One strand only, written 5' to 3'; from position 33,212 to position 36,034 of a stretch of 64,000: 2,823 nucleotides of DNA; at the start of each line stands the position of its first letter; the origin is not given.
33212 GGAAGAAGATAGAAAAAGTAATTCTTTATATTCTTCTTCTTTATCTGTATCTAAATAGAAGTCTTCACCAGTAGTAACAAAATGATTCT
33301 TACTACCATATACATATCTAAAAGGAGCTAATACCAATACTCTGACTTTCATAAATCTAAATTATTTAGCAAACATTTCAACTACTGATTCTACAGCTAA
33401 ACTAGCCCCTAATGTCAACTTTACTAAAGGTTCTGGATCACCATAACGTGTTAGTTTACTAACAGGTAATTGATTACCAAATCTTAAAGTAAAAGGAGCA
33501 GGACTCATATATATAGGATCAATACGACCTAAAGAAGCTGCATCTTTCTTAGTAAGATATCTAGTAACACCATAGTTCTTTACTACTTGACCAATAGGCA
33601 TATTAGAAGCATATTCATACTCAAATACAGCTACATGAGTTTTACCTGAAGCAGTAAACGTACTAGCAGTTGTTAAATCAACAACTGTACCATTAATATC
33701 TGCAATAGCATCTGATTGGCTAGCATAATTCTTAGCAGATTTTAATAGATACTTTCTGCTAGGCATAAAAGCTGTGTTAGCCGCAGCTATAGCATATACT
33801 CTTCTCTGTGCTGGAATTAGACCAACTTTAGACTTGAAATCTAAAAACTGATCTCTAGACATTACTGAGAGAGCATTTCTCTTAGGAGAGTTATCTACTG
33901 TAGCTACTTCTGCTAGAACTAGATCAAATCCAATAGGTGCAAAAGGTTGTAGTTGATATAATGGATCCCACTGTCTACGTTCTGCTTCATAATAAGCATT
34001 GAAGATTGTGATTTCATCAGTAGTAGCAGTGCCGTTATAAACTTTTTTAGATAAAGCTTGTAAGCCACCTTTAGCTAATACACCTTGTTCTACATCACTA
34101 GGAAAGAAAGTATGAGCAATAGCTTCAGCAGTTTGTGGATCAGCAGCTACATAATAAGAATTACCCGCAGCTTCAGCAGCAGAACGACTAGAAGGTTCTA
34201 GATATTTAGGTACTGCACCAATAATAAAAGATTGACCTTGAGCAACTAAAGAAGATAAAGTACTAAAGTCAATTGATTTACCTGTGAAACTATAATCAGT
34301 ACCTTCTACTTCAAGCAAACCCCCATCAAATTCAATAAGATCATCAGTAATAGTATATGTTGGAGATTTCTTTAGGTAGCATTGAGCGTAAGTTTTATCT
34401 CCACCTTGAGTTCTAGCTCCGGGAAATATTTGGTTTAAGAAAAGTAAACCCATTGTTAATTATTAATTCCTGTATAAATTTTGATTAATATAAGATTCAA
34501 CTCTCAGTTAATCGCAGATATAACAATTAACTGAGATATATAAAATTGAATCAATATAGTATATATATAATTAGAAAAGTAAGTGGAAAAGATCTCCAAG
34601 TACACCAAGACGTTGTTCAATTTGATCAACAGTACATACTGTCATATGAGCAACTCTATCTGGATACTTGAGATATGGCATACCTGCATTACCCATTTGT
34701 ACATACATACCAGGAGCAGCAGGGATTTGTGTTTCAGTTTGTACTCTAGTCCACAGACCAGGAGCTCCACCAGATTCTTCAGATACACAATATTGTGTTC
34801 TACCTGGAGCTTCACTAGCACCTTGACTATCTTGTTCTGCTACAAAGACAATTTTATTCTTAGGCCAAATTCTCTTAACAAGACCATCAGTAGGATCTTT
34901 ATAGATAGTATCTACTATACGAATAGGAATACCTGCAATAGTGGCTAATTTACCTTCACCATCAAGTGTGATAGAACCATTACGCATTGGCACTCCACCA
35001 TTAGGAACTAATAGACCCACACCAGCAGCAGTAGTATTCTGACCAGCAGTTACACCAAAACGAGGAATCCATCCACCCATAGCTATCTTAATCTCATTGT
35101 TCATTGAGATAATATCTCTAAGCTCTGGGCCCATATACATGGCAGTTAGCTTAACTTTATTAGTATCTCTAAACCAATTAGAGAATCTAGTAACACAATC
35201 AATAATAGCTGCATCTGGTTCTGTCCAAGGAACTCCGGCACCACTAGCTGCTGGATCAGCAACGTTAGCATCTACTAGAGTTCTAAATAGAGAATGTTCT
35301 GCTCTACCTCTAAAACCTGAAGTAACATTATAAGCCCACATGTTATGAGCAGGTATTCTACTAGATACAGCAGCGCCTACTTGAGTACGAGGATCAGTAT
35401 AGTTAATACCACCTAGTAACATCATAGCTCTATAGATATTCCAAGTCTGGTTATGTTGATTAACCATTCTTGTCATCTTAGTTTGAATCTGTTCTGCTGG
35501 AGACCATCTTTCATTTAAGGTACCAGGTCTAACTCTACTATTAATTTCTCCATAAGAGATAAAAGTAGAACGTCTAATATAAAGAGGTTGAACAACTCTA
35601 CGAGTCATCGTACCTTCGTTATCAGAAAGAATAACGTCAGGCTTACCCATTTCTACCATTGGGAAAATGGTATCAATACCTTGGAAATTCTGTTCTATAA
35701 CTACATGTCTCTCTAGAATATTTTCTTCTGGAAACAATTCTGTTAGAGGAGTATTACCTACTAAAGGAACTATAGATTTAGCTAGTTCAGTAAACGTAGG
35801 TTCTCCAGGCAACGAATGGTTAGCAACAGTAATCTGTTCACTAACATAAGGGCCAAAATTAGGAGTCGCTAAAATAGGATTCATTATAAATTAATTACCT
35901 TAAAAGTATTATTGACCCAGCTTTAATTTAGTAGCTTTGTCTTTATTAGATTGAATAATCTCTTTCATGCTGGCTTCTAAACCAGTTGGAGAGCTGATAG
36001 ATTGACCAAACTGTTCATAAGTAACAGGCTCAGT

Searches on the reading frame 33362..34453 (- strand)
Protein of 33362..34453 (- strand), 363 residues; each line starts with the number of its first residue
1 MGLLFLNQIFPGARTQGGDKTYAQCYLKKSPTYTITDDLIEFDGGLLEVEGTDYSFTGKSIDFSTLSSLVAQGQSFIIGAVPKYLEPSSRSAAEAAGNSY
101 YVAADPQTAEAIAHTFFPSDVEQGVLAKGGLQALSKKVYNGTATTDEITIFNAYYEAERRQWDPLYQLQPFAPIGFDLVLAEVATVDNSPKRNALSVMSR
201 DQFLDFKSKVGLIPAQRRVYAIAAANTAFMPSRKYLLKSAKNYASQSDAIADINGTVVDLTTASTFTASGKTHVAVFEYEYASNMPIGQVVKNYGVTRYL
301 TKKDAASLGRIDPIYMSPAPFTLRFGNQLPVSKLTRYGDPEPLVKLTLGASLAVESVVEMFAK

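Call 3: search_protein_families(library=pfam, proteins=[window:33362-34453:-], max_evalue=0.1)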
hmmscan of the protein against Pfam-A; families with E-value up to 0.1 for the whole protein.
window:33362-34453:- (363 aa): 0 families

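Call 4: search_protein_families(library=phrogs, proteins=[window:33362-34453:-], max_evalue=0.01)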
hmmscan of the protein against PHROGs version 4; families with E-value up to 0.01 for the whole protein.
window:33362-34453:- (363 aa): 1 family
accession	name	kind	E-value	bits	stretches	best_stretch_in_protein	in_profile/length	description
phrog_28926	-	unknown function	4.1e-56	191.8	1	7-354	7-357/368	-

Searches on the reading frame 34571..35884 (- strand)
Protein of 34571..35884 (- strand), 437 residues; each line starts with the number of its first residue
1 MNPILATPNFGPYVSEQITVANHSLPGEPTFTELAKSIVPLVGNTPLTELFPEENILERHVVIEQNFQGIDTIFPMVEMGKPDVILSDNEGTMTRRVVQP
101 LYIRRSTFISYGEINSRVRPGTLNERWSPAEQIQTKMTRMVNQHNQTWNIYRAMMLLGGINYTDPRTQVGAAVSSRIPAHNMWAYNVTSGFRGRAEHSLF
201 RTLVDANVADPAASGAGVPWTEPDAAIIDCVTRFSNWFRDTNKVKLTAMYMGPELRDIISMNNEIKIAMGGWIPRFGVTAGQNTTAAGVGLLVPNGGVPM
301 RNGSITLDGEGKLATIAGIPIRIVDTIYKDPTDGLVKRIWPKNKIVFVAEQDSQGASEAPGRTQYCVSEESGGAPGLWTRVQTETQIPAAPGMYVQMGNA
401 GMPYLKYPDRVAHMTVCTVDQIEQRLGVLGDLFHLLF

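Call 3: search_protein_families(library=pfam, proteins=[window:34571-35884:-], max_evalue=0.1)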
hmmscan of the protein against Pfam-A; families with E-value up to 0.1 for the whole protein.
window:34571-35884:- (437 aa): 1 family
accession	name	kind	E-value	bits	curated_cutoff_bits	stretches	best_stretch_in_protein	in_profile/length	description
PF03864.22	Phage_cap_E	-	7.2e-12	45.4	22.9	2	50-181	24-152/329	Phage major capsid protein E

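Call 4: search_protein_families(library=phrogs, proteins=[window:34571-35884:-], max_evalue=0.01)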
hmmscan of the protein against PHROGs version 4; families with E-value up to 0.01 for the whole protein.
window:34571-35884:- (437 aa): 2 families
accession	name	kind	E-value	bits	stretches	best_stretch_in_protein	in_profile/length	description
phrog_30785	-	head and packaging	9.3e-143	477.1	1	6-434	5-434/437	major head protein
phrog_29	-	head and packaging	1.1e-19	71.9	1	32-420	35-362/439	major head protein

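Call 12: search_dna_similar(query=window:34571-35884:-, collection=phages, mode=protein, max_rows=25, max_evalue=0.00001)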
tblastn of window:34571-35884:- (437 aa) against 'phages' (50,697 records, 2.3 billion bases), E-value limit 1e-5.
Records with a match: 10; places in all: 10; records where one place covers at least 80% of the query: 10.
Best place of each record, by identity: <60% 10.
By first word of the organism name: Microcystis 8; Cyanophage 1; Microcoleus 1.
By host as written in the record: Microcystis aeruginosa FACHB524 4; - 3; Microcystis aeruginosa 2; Cyanobacteria 1.
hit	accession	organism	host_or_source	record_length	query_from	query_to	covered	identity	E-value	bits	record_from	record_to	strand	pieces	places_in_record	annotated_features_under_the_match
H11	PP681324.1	Microcystis phage MaMV-DL02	Microcystis aeruginosa FACHB524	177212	5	433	98%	49.3%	5e-133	427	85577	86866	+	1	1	hypothetical protein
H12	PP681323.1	Microcystis phage MaMV-DL01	Microcystis aeruginosa FACHB524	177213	5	433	98%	49.3%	5e-133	427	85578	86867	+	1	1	hypothetical protein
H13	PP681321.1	Microcystis phage MaMV-CH01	Microcystis aeruginosa FACHB524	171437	5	433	98%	49.1%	8e-133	427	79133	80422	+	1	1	hypothetical protein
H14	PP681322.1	Microcystis phage MaMV-CH02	Microcystis aeruginosa FACHB524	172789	5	433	98%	49.1%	8e-133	427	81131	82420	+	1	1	hypothetical protein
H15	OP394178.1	Cyanophage MaMV-DH01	Cyanobacteria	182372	5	433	98%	49.1%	8e-133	427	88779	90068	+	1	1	capsid protein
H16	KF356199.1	Microcystis phage MaMV-DC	Microcystis aeruginosa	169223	5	433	98%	49.1%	3e-132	425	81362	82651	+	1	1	capsid protein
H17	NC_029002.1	Microcystis phage MaMV-DC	Microcystis aeruginosa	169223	5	433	98%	49.1%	3e-132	425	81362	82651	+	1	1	major head protein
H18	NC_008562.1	Microcystis phage LMM01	-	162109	5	433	98%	48.8%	4e-132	425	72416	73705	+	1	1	major head protein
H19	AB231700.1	Microcystis phage LMM01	-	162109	5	433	98%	48.8%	4e-132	425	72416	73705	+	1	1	hypothetical protein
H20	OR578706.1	Microcoleus phage My-WqHQDG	river water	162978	9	432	97%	45.8%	2e-113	371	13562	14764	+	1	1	hypothetical protein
